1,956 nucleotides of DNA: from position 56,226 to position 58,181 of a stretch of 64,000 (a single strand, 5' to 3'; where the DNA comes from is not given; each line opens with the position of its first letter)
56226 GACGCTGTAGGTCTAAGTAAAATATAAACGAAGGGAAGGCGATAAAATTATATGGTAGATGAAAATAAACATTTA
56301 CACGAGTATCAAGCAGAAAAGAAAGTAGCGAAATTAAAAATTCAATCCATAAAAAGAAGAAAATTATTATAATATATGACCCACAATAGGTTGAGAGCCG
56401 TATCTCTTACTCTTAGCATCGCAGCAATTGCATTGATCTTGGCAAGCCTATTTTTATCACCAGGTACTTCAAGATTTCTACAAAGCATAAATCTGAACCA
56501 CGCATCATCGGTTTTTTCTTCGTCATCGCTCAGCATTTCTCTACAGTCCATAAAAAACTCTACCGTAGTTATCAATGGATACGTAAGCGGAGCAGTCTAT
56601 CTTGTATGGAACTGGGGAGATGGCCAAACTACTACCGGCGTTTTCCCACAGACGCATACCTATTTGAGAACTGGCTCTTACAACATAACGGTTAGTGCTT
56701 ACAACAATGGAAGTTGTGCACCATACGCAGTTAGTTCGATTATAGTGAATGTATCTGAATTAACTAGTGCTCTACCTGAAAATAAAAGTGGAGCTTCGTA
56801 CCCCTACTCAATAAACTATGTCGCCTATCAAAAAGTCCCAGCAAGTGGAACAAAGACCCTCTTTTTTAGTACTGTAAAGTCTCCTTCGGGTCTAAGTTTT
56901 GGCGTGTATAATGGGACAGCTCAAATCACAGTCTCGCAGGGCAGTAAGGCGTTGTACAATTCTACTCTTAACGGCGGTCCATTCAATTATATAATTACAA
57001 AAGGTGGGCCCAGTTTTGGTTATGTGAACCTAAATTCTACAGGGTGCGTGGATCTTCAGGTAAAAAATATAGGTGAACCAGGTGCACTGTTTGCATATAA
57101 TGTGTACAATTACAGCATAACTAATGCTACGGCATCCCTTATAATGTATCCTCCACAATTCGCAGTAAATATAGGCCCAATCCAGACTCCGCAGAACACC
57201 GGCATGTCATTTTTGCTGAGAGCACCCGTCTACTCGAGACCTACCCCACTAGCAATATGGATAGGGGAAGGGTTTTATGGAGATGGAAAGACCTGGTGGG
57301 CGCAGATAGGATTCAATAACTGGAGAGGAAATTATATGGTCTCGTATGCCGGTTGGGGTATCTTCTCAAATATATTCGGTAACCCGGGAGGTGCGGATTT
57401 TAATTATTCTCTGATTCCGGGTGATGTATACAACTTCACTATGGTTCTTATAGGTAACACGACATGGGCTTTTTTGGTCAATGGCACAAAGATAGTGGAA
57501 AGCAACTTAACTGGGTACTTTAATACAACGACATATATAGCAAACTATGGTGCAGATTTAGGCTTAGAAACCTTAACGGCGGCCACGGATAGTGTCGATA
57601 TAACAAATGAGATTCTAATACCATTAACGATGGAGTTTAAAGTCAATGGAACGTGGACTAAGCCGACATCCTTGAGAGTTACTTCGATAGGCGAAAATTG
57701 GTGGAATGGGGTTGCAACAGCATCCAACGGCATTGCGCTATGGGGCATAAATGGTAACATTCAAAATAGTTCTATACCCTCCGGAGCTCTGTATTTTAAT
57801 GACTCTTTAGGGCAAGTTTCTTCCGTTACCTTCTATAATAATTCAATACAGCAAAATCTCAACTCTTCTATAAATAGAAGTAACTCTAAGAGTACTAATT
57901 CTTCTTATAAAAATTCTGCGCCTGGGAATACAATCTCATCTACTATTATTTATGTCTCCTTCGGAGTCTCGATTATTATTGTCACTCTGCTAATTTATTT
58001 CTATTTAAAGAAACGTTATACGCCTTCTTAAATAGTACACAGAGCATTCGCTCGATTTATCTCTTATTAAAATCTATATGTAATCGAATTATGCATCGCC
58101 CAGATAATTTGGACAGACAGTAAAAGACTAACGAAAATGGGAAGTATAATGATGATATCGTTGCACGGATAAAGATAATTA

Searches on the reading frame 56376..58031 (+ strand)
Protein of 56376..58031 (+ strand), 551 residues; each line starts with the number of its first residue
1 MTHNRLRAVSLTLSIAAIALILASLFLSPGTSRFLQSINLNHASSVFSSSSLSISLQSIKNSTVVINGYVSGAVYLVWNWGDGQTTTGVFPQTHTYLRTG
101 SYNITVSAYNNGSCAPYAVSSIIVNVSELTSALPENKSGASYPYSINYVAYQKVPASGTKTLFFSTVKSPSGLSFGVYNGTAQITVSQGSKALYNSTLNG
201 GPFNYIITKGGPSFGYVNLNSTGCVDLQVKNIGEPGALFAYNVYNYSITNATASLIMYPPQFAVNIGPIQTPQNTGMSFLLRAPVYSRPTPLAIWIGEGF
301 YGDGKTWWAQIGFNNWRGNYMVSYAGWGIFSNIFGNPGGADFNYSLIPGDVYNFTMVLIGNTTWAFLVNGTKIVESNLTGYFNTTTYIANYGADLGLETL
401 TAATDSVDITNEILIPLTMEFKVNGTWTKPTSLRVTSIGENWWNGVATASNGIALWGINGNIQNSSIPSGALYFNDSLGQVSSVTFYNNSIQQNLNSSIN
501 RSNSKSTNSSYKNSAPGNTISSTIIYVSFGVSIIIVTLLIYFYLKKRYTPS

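Call 17: search_protein_families(library=pfam, proteins=[window:56376-58031:+], max_evalue=0.001)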
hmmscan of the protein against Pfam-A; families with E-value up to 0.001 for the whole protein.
window:56376-58031:+ (551 aa): 2 families
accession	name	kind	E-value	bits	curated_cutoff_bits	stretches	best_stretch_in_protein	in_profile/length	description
PF00801.26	PKD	-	7.9e-07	29.4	23.5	1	61-113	14-70/80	PKD domain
PF18911.6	PKD_4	-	0.00019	21.8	27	1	76-112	37-72/85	PKD domain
